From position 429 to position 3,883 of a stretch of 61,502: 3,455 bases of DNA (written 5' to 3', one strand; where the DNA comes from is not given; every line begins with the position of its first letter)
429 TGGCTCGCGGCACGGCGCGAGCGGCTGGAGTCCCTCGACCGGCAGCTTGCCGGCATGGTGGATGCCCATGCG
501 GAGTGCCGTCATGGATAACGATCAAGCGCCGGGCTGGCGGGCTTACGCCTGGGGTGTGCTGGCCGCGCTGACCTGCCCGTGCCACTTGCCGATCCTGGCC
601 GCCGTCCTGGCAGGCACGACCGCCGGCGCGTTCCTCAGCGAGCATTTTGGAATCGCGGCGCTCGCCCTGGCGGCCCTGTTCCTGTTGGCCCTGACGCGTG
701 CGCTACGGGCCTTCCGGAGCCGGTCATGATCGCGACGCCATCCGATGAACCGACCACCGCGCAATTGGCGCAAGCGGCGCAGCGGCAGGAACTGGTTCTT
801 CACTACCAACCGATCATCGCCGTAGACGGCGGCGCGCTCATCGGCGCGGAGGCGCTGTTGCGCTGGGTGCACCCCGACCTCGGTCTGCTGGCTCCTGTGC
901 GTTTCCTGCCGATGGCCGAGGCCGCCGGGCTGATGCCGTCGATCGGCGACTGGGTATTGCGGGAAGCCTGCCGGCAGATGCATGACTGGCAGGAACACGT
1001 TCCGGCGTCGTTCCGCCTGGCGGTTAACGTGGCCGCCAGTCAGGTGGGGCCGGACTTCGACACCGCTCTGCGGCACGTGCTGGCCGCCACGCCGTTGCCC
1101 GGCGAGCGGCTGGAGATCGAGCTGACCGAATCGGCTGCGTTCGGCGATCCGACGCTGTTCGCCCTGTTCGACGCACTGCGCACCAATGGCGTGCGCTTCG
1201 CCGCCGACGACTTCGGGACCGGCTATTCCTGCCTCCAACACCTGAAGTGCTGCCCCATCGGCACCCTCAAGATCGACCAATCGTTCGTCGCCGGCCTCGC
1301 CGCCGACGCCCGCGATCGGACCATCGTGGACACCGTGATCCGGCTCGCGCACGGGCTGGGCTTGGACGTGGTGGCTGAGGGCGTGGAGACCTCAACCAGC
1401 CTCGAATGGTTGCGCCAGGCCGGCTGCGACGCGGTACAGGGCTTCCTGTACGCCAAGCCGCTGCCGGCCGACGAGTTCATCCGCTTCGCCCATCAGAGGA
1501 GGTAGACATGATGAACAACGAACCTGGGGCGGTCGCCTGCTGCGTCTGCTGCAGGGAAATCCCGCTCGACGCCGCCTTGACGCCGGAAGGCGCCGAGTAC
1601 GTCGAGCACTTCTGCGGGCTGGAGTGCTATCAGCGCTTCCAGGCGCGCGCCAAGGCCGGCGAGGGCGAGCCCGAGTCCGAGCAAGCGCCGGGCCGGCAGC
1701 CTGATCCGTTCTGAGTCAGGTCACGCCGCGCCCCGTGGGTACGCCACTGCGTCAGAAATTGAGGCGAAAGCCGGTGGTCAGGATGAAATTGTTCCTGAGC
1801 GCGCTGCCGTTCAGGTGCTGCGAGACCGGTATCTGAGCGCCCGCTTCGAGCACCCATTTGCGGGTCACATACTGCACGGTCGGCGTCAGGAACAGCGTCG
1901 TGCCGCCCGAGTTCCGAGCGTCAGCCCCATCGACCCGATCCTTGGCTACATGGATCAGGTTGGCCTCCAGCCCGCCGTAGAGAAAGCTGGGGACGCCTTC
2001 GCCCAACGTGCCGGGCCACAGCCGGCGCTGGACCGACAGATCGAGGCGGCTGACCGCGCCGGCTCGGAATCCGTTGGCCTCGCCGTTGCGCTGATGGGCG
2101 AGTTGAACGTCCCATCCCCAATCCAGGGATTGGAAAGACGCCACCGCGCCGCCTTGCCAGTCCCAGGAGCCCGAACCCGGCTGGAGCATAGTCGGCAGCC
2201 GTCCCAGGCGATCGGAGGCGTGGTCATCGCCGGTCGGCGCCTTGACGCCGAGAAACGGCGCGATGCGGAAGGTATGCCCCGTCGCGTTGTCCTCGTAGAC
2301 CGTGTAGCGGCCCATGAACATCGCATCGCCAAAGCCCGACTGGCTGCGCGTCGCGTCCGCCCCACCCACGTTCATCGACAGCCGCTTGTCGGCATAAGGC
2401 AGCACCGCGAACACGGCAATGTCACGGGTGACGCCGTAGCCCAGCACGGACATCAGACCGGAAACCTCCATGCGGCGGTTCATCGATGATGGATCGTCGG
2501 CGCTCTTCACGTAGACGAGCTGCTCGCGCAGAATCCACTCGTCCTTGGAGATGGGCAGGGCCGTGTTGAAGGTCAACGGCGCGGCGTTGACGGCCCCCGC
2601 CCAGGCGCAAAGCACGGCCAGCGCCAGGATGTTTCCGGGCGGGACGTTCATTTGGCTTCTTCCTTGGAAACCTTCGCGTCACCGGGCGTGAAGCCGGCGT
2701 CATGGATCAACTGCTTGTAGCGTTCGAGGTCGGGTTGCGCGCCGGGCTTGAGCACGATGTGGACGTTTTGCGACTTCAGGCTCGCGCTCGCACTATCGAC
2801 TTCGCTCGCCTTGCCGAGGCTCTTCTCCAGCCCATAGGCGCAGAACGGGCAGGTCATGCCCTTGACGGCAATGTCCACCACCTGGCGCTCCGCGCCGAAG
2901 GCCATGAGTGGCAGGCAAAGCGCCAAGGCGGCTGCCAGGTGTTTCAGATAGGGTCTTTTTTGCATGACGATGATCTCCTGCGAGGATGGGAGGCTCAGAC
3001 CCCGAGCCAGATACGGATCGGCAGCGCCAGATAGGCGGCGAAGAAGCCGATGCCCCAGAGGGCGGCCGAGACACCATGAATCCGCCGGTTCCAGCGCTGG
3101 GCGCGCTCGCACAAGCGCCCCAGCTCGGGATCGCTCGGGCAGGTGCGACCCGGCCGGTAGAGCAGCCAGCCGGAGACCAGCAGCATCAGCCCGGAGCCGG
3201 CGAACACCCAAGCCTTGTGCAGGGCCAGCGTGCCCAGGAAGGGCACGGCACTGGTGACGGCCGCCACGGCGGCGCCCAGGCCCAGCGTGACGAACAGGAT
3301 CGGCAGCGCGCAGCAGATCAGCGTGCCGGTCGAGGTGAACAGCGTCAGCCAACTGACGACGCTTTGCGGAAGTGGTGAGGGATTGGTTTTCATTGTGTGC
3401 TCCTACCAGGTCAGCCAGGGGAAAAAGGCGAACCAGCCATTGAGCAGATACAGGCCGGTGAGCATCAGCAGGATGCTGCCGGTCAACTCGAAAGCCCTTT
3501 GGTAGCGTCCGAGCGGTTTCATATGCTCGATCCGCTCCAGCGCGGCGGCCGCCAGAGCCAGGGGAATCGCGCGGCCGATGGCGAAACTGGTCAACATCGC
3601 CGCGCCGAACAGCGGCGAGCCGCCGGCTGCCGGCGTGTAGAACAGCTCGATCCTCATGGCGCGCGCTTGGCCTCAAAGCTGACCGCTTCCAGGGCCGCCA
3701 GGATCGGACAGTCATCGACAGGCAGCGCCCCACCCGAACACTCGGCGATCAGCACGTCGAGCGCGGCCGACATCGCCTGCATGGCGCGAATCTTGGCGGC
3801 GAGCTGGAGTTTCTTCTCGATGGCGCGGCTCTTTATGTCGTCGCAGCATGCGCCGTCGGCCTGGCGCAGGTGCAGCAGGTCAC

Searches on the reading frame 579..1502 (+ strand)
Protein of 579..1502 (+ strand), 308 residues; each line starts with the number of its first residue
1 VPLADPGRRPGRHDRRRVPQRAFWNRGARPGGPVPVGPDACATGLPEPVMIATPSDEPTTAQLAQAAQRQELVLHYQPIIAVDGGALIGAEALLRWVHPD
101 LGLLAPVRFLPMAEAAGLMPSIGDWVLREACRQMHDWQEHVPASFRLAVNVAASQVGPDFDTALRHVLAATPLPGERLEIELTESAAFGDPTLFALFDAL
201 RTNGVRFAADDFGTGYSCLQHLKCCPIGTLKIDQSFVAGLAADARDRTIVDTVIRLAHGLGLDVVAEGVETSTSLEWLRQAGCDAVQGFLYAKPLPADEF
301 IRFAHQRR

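Call 68: search_protein_families(library=pfam, proteins=[window:579-1502:+], max_evalue=0.001)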
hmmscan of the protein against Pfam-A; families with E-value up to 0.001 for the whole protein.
window:579-1502:+ (308 aa): 1 family
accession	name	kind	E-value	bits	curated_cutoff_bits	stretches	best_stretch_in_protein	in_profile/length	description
PF00563.25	EAL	-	1.6e-68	231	31.3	1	62-294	3-236/236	EAL domain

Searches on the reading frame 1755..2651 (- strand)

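Call 68: search_protein_families(library=pfam, proteins=[window:1755-2651:-], max_evalue=0.001)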
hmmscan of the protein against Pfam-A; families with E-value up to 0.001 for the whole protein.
window:1755-2651:- (299 aa): 1 family
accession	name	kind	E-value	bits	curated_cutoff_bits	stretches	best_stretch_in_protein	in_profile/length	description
PF13557.12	Phenol_MetA_deg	-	7.9e-12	46.2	22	1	75-274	37-223/242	Putative MetA-pathway of phenol degradation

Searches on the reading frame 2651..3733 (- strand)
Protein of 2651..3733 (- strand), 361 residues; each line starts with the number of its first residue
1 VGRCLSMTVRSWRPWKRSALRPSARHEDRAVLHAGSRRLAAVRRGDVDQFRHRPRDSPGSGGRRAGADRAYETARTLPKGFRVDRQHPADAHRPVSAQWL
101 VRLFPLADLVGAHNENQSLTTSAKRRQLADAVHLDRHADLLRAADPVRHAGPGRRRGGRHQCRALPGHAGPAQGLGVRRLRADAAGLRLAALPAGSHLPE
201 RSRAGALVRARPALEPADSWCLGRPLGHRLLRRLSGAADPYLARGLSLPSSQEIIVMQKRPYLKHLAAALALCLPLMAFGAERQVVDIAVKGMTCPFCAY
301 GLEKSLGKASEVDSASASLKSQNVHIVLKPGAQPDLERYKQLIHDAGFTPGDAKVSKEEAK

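Call 75: search_protein_families(library=pfam, proteins=[window:2651-3733:-], max_evalue=0.01)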
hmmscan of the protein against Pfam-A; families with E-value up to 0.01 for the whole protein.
window:2651-3733:- (361 aa): 1 family
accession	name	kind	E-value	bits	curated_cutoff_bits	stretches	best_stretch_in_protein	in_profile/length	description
PF00403.32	HMA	-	8e-06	26.6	24.8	1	288-348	2-61/62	Heavy-metal-associated domain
